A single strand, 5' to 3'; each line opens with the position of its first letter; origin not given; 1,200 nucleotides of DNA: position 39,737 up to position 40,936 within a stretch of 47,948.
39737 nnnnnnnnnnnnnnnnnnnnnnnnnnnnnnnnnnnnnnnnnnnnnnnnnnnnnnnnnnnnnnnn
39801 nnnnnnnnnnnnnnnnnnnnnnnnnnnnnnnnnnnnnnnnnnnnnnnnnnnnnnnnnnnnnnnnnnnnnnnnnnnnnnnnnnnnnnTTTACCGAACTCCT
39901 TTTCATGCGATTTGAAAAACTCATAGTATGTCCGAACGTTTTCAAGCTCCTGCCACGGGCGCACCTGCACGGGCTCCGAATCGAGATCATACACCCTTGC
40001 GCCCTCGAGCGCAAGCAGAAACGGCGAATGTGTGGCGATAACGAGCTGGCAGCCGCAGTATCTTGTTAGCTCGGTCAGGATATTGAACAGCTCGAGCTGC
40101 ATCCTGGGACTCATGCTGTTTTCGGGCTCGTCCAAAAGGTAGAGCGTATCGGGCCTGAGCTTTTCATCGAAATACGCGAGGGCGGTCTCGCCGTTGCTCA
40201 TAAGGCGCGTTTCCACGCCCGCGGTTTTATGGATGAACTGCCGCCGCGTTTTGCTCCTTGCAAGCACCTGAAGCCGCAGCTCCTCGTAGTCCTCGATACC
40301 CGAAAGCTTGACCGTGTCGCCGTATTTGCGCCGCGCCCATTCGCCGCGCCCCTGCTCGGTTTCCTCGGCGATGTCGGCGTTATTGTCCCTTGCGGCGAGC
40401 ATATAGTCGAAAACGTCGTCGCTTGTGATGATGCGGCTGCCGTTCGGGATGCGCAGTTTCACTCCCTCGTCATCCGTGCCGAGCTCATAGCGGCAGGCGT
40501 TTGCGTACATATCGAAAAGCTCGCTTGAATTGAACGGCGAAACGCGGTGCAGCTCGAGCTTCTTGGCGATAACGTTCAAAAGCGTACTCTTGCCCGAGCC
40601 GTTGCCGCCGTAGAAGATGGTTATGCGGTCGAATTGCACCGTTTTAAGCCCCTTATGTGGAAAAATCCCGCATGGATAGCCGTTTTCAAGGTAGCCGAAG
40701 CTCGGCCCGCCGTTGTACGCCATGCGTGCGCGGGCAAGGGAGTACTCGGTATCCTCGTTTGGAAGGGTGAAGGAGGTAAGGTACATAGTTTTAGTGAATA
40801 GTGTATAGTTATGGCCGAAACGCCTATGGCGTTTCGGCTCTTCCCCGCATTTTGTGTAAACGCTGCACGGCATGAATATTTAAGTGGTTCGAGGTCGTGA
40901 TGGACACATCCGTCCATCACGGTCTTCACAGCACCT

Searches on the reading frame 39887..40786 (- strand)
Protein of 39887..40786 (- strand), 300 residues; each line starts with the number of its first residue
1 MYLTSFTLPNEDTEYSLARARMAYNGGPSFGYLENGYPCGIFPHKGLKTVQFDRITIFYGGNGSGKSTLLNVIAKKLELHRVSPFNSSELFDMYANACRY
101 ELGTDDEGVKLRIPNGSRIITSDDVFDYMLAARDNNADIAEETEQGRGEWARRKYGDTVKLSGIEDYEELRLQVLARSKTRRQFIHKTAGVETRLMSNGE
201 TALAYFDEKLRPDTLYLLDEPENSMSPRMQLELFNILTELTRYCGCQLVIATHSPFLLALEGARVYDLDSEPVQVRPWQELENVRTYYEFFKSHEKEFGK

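Call 3: search_protein_families(library=pfam, proteins=[window:39887-40786:-], max_evalue=0.1)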
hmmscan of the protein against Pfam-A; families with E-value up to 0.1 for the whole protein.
window:39887-40786:- (300 aa): 17 families
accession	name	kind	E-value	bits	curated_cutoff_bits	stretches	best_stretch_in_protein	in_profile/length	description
PF13304.12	AAA_21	-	7.8e-17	62.7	27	2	196-259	238-304/304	AAA domain, putative AbiEii toxin, Type IV TA system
PF13175.12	AAA_15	-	1.7e-12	48.1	32.1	2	204-257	318-373/374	AAA ATPase domain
PF00005.33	ABC_tran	-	2.9e-06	28.4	25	1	51-221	9-135/137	ABC transporter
PF13166.12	AAA_13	-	3.1e-05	23.3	36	1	39-90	2-53/713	AAA domain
PF02463.25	SMC_N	-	8.1e-05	22.6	40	1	52-254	22-198/220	RecF/RecN/SMC N terminal domain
PF13476.12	AAA_23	-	9.5e-05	23.5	27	1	40-74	6-40/201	AAA domain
PF13207.12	AAA_17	-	0.00016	22.4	27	1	59-83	1-25/136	AAA domain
PF13555.12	AAA_29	-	0.00026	21.1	27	1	48-86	15-55/61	P-loop containing region of AAA domain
PF03193.22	RsgA_GTPase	-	0.0017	18.6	30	1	47-79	100-132/174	RsgA GTPase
PF13401.12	AAA_22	-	0.0033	18.2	27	1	54-139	6-64/130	AAA domain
PF00004.35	AAA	-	0.0062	17.4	21.2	1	57-95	2-39/131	ATPase family associated with various cellular activities (AAA)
PF13604.12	AAA_30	-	0.029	14.6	27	0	53-78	18-43/191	AAA domain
PF05272.17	VapE-like_dom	-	0.032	14.1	25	1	49-76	47-74/217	Virulence-associated protein E-like domain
PF01637.24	ATPase_2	-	0.057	13.6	33.2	1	53-80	20-47/225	ATPase domain predominantly from Archaea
PF05729.18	NACHT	-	0.059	13.6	26.7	0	55-78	2-25/167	NACHT domain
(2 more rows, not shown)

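Call 4: search_protein_families(library=padloc, proteins=[window:39887-40786:-], max_evalue=0.1)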
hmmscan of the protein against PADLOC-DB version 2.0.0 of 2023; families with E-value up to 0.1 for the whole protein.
window:39887-40786:- (300 aa): 142 families (the best 25 are shown)
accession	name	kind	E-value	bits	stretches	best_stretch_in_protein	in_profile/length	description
PDLC02980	AriA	-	4.2e-18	64.4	2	209-259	258-304/304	-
PDLC00273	PtuA1|PtuA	-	1e-16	58.9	2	196-259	203-270/375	AAA ATPase domain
PDLC00303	PtuA1|PtuA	-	5.4e-16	56.7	2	201-264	225-286/386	AAA ATPase domain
PDLC00290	PtuA1|PtuA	-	1e-14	52.8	2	212-270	269-326/414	AAA ATPase domain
PDLC00283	PtuA1|PtuA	-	7.1e-14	49.7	2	212-259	297-345/448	AAA ATPase domain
PDLC04164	AriA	-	5.5e-13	47.1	2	213-258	193-236/253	-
PDLC00265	PtuA1|PtuA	-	6.7e-13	46.5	2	208-258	321-372/479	AAA ATPase domain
PDLC02979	AriA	-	8.5e-13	46.8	2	207-257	320-372/373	-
PDLC04135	mad3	-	1.2e-12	46.1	2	48-76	16-45/374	mads_3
PDLC03878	NsnB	-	1.2e-11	43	2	211-258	235-281/345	-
PDLC00285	PtuA1|PtuA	-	1.9e-11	41.9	1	193-259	260-331/432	AAA ATPase domain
PDLC02981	AriAB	-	2.3e-11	41.1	2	203-259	321-378/694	-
PDLC00266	PtuA1|PtuA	-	5.3e-11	40.4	1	213-258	334-380/483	AAA ATPase domain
PDLC04213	HEC-02A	-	2.1e-10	38.6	1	208-258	227-276/337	-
PDLC00090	GajA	-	3.1e-10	37.4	2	208-258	312-364/659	AAA ATPase domain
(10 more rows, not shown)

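Call 5: search_protein_families(library=ncbifam, proteins=[window:39887-40786:-], max_evalue=0.1)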
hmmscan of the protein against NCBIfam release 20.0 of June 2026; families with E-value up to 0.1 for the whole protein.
window:39887-40786:- (300 aa): 74 families (the best 25 are shown)
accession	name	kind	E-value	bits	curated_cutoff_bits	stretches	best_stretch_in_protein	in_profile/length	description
NF047739.1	antiphage_MADS3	equivalog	5.1e-11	42.4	420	2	201-260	328-381/427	methylation-associated defense system AAA family ATPase MAD3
NF000355.4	ribo_prot_ABC_F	equivalog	4.1e-10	39.1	380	1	41-237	17-160/499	ribosomal protection-like ABC-F family protein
NF040873.1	AztA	equivalog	1.4e-07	31.3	220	1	50-74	15-39/191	zinc ABC transporter ATP-binding protein AztA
NF041774.1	tung_ATPbind_TupC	equivalog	1.8e-07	30.4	400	1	51-75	24-48/319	tungstate ABC transporter ATP-binding protein TupC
TIGR03608.1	L_ocin_972_ABC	subfamily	6e-07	29.1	254.85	1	55-75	26-46/206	putative bacteriocin export ABC transporter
NF010068.0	PRK13548.1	equivalog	1e-06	28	261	1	51-79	29-57/261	heme ABC transporter ATP-binding protein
TIGR01166.1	cbiO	subfamily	3.8e-06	26.5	211.8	1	210-254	144-186/190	cobalt ABC transporter, ATP-binding protein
TIGR04435.1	restrict_AAA_1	hypoth_equivalog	6.3e-06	25.2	300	1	212-258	418-470/568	restriction system-associated AAA family ATPase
NF000168.2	ABCF_Msr_all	exception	7.8e-06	24.7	680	1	47-81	26-59/487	Msr family ABC-F type ribosomal protection protein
NF010157.0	PRK13636.1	equivalog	8.8e-06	25.1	463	1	212-266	160-213/285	cobalt transporter ATP-binding subunit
NF041760.1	PtuA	equivalog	1.8e-05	23.8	500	1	50-77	68-96/524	retron Ec78 anti-phage system effector ATPase PtuA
TIGR03873.1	F420-0_ABC_ATP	hypoth_equivalog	2.2e-05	23.9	372.4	0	55-77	29-51/256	putative F420-0 ABC transporter ATP-binding protein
TIGR02673.1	FtsE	equivalog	2.9e-05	23.9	264.85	1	214-269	157-211/214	cell division ATP-binding protein FtsE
NF002981.0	PRK03695.1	equivalog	4.3e-05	23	281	1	50-78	23-51/253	vitamin B12 ABC transporter ATP-binding protein BtuD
TIGR02982.1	heterocyst_DevA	subfamily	5.5e-05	22.9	295.8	0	214-260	161-207/220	ABC exporter ATP-binding subunit, DevA family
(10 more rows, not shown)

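Call 16: find_homologous_proteins(query=window:39887-40786:-, max_evalue=0.001)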
Query window:39887-40786:- (300 aa): 8000 proteins with E <= 0.001 among 8000 candidates; the best 120 are listed.
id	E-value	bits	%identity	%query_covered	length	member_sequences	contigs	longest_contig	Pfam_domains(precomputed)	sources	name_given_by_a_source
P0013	4.9e-181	619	89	100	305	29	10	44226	PF00005.34,PF13175.13,PF13166.13,PF13304.13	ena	-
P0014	4.2e-180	616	90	100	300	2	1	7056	PF00005.34,PF13175.13,PF13304.13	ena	-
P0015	5.4e-180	615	91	100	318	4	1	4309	PF00005.34,PF13175.13,PF13304.13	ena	-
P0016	2.1e-177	607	89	99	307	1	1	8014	PF00005.34,PF13175.13,PF13166.13,PF13304.13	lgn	-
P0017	1.4e-170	584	86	99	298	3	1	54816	PF00005.34,PF13175.13,PF13304.13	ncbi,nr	ncbi:MAG: AAA family ATPase [Clostridia bacterium]|nr:AAA family ATPase [Clostridia bacterium]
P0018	9.9e-153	526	77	100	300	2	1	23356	PF00005.34,PF13175.13,PF13304.13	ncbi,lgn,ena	-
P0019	7.3e-149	513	75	99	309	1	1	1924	PF00005.34,PF13175.13,PF13304.13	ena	-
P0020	1.7e-133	463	69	100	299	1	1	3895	PF00005.34,PF13175.13,PF13304.13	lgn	-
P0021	1.1e-131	457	67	99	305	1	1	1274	PF00005.34,PF13175.13,PF13166.13,PF13304.13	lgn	-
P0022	8.9e-131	454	66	99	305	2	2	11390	PF00005.34,PF13175.13,PF13304.13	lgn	-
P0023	4.5e-130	451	66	99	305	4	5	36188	PF00005.34,PF13175.13,PF13304.13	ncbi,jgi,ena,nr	ncbi:MAG: ATP-binding cassette domain-containing protein [Clostridiales bacterium]|nr:ATP-binding ca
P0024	1.6e-129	449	66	99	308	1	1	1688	PF00005.34,PF13175.13,PF13304.13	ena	-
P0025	2.9e-129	449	66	99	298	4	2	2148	PF13175.13,PF02463.26,PF13304.13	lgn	-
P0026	9.8e-129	447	64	99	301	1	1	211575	PF00005.34,PF13175.13,PF02463.26,PF13304.13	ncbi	-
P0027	1.2e-128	447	66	99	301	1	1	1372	PF13175.13,PF13304.13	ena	-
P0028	1.6e-128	446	64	99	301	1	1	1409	PF00005.34,PF13175.13,PF02463.26,PF13304.13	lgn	-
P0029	4.3e-128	445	64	99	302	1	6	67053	PF00005.34,PF13175.13,PF02463.26,PF13304.13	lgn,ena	-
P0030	4.6e-128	445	65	99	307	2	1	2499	PF00005.34,PF13175.13,PF02463.26,PF13304.13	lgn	-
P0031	9.8e-128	444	66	99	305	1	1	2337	PF00005.34,PF13175.13,PF13476.13,PF13555.13,PF13166.13,PF13304.13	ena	-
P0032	1.0e-127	444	69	94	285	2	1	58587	PF00005.34,PF13175.13,PF13304.13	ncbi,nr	ncbi:MAG: AAA family ATPase [Lachnospiraceae bacterium]|nr:AAA family ATPase [Lachnospiraceae bacter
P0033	1.1e-127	444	64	99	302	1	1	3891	PF00005.34,PF13175.13,PF02463.26,PF13166.13,PF13304.13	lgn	-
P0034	4.6e-127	441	65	99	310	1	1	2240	PF13175.13,PF02463.26,PF13304.13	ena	-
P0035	6.7e-127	441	65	99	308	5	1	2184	PF00005.34,PF13175.13,PF13304.13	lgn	-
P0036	7.3e-127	441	65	99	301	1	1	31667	PF00005.34,PF13175.13,PF13476.13,PF02463.26,PF13304.13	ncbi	-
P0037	8.4e-127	441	66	99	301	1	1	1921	PF13175.13,PF13555.13,PF13166.13,PF13304.13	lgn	-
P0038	8.9e-127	440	66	99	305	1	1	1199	PF13175.13,PF13304.13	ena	-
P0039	9.9e-127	440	66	99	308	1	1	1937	PF00005.34,PF13175.13,PF13166.13,PF13304.13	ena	-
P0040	2.9e-126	439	65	100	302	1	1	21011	PF00005.34,PF13175.13,PF13304.13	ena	-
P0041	3.2e-126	439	65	99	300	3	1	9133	PF13175.13,PF13304.13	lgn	-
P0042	3.3e-126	439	66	99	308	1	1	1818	PF00005.34,PF13175.13,PF13304.13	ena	-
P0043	3.3e-126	439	66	99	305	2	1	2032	PF00005.34,PF13175.13,PF13304.13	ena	-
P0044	4.6e-126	438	65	99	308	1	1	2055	PF00005.34,PF13175.13,PF13166.13,PF13304.13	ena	-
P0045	4.9e-126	438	64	99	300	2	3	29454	PF00005.34,PF13175.13,PF02463.26,PF13304.13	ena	-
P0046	5.4e-126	438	63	99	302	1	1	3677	PF00005.34,PF13175.13,PF02463.26,PF13304.13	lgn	-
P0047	5.7e-126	438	66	99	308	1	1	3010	PF00005.34,PF13175.13,PF13166.13,PF13304.13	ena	-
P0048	5.9e-126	438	66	100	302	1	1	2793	PF00005.34,PF13175.13,PF13304.13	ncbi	-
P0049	6.3e-126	438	64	99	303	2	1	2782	PF00005.34,PF13175.13,PF13304.13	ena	-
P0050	8.1e-126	437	64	99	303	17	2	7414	PF00005.34,PF13175.13,PF02463.26,PF13304.13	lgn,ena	-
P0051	9.1e-126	437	64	99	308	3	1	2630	PF00005.34,PF13175.13,PF13304.13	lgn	-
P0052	1.0e-125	437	65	99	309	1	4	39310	PF00005.34,PF13175.13,PF02463.26,PF13304.13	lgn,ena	-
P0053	1.1e-125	437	64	100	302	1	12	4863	PF00005.34,PF13175.13,PF13304.13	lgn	-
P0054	1.3e-125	437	65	99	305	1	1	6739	PF00005.34,PF13175.13,PF13166.13,PF13304.13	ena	-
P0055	1.4e-125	437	62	99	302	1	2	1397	PF13175.13,PF13304.13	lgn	-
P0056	1.5e-125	436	64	99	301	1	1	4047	PF00005.34,PF13175.13,PF02463.26,PF13304.13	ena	-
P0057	1.5e-125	436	66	99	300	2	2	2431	PF00005.34,PF13175.13,PF02463.26,PF13304.13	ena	-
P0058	1.6e-125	436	64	99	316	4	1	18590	PF00005.34,PF13175.13,PF13304.13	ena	-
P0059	1.8e-125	436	65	99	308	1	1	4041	PF00005.34,PF13175.13,PF13304.13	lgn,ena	-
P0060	2.1e-125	436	64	99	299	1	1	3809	PF00005.34,PF13175.13,PF13304.13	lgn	-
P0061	2.2e-125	436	64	100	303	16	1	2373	PF00005.34,PF13175.13,PF13304.13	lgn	-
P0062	3.4e-125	435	66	98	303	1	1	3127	PF00005.34,PF13175.13,PF13304.13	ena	-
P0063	3.5e-125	435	64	100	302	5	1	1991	PF00005.34,PF13175.13,PF13304.13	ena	-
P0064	4.1e-125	435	65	99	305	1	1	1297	PF00005.34,PF13175.13,PF13304.13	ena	-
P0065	4.3e-125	435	65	99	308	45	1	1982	PF00005.34,PF13175.13,PF13304.13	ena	-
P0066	4.7e-125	435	65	99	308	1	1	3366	PF00005.34,PF13175.13,PF13304.13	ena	-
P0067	5.3e-125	435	63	100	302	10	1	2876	PF00005.34,PF13175.13,PF13304.13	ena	-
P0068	6.2e-125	434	64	99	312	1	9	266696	PF13175.13,PF13476.13,PF13304.13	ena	-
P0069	6.5e-125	434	65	99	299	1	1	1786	PF00005.34,PF13175.13,PF13304.13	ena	-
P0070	6.7e-125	434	65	99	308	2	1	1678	PF00005.34,PF13175.13,PF13304.13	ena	-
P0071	6.9e-125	434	65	99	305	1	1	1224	PF00005.34,PF13175.13,PF13304.13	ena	-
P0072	7.2e-125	434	65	100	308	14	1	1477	PF00005.34,PF13175.13,PF13166.13,PF13304.13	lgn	-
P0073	7.7e-125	434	64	99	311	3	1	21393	PF13175.13,PF13304.13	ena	-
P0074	7.8e-125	434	65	99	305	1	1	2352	PF00005.34,PF13175.13,PF13304.13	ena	-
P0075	7.9e-125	434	65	99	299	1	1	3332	PF00005.34,PF13175.13,PF13304.13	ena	-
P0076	9.0e-125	434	64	99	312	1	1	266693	PF13175.13,PF13476.13,PF13304.13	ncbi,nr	ncbi:MAG: AAA family ATPase [Lachnospiraceae bacterium]|nr:AAA family ATPase [Lachnospiraceae bacter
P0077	9.2e-125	434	65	99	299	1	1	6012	PF00005.34,PF13175.13,PF13304.13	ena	-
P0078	9.9e-125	434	66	99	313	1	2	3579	PF00005.34,PF13175.13,PF13304.13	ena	-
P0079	1.1e-124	434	65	99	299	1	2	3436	PF00005.34,PF13175.13,PF13304.13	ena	-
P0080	1.1e-124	434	64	100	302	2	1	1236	PF00005.34,PF13175.13,PF13304.13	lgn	-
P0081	1.1e-124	434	65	99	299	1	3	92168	PF00005.34,PF13175.13,PF02463.26,PF13304.13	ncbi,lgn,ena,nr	ncbi:MAG: AAA family ATPase [Clostridia bacterium]|nr:AAA family ATPase [Clostridia bacterium]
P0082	1.2e-124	434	65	99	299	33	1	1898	PF00005.34,PF13175.13,PF02463.26,PF13304.13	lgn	-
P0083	1.2e-124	433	65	99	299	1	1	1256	PF13175.13,PF13304.13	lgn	-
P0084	1.2e-124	433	65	99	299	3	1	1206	PF00005.34,PF13175.13,PF13304.13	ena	-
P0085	1.2e-124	433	66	99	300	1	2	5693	PF00005.34,PF13175.13,PF13166.13,PF13304.13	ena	-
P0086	1.5e-124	433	64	99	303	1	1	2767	PF13175.13,PF13166.13,PF13304.13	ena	-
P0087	1.6e-124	433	66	99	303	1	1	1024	PF00005.34,PF13175.13,PF13304.13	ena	-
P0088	1.9e-124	433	64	99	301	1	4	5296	PF00005.34,PF13175.13,PF02463.26,PF13304.13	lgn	-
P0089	1.9e-124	433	63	99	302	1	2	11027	PF00005.34,PF13175.13,PF13476.13,PF02463.26,PF13304.13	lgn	-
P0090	2.1e-124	433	65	100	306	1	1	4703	PF00005.34,PF13175.13,PF13304.13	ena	-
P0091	2.1e-124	433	65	99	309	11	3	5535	PF00005.34,PF13175.13,PF13166.13,PF13304.13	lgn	-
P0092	2.2e-124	433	63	99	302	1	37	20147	PF00005.34,PF13175.13,PF13476.13,PF13304.13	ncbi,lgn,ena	-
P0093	2.2e-124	433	63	99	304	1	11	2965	PF00005.34,PF13175.13,PF13476.13,PF13304.13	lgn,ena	-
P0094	2.3e-124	433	65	99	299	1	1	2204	PF00005.34,PF13175.13,PF13304.13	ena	-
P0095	2.5e-124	432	64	99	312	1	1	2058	PF13175.13,PF13476.13,PF13304.13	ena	-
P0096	2.6e-124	432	65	99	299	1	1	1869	PF00005.34,PF13175.13,PF13304.13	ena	-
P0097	3.0e-124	432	65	99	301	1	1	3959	PF00005.34,PF13175.13,PF13304.13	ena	-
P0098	3.0e-124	432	65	99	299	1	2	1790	PF00005.34,PF13175.13,PF13304.13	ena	-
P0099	3.2e-124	432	64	99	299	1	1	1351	PF00005.34,PF13175.13,PF02463.26,PF13304.13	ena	-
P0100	3.3e-124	432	65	99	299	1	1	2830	PF00005.34,PF13175.13,PF13304.13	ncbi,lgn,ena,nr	ncbi:MAG: AAA family ATPase [Firmicutes bacterium]|nr:AAA family ATPase [Bacillota bacterium]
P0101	3.5e-124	432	65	99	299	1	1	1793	PF00005.34,PF13175.13,PF13304.13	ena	-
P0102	3.5e-124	432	63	99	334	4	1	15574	PF00005.34,PF13175.13,PF13476.13,PF13304.13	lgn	-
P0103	3.7e-124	432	65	98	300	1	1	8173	PF00005.34,PF13175.13,PF13304.13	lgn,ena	-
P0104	3.9e-124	432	65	99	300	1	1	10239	PF00005.34,PF13175.13,PF02463.26,PF13304.13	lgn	-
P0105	4.4e-124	432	65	97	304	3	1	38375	PF00005.34,PF13175.13,PF13166.13,PF13304.13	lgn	-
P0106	4.4e-124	432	65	99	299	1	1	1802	PF00005.34,PF13175.13,PF13304.13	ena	-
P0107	4.7e-124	432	64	99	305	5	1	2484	PF00005.34,PF13175.13,PF13555.13,PF13304.13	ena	-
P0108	4.7e-124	432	65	100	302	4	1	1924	PF00005.34,PF13175.13,PF13304.13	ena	-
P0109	4.8e-124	432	63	99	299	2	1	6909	PF00005.34,PF13175.13,PF13304.13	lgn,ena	-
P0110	5.7e-124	431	65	99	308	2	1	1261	PF00005.34,PF13175.13,PF13304.13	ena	-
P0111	6.0e-124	431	65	99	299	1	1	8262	PF00005.34,PF13175.13,PF13304.13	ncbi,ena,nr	ncbi:MAG: AAA family ATPase [Firmicutes bacterium]|nr:AAA family ATPase [Bacillota bacterium]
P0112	6.2e-124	431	64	99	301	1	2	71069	PF00005.34,PF13175.13,PF02463.26,PF13166.13,PF13304.13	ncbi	-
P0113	6.7e-124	431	65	99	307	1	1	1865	PF00005.34,PF13175.13,PF13304.13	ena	-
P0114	7.0e-124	431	65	99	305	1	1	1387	PF00005.34,PF13175.13,PF02463.26,PF13304.13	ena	-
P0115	7.0e-124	431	65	99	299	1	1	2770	PF00005.34,PF13175.13,PF13304.13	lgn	-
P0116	7.7e-124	431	64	99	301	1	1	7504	PF00005.34,PF13175.13,PF13304.13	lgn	-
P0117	7.7e-124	431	64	99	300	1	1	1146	PF00005.34,PF13175.13,PF13304.13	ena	-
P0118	8.2e-124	431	64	99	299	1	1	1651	PF00005.34,PF13175.13,PF13304.13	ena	-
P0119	8.5e-124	431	65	99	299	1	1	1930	PF00005.34,PF13175.13,PF13304.13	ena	-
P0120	8.6e-124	431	63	99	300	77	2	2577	PF00005.34,PF13175.13,PF13304.13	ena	-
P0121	9.2e-124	431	64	98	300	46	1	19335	PF00005.34,PF13175.13,PF13304.13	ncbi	-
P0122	1.1e-123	430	65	98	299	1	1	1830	PF00005.34,PF13175.13,PF13304.13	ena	-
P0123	1.1e-123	430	63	99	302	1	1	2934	PF00005.34,PF13175.13,PF13476.13,PF13304.13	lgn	-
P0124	1.2e-123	430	63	99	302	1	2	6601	PF13175.13,PF13476.13,PF13304.13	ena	-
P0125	1.2e-123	430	63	99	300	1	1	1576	PF00005.34,PF13175.13,PF13304.13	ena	-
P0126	1.3e-123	430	66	99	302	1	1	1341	PF13175.13,PF13476.13,PF02463.26,PF13304.13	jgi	-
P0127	1.4e-123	430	64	100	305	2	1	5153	PF00005.34,PF13175.13,PF13166.13,PF13304.13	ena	-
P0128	1.4e-123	430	62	99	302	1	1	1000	PF13175.13,PF13304.13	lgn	-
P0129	1.8e-123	430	66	100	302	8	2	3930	PF13175.13,PF13304.13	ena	-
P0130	2.0e-123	429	66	99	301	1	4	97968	PF00005.34,PF13175.13,PF13304.13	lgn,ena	-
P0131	2.1e-123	429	65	99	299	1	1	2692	PF00005.34,PF13175.13,PF13304.13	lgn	-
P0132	2.2e-123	429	63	99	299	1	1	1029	PF00005.34,PF13175.13,PF13304.13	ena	-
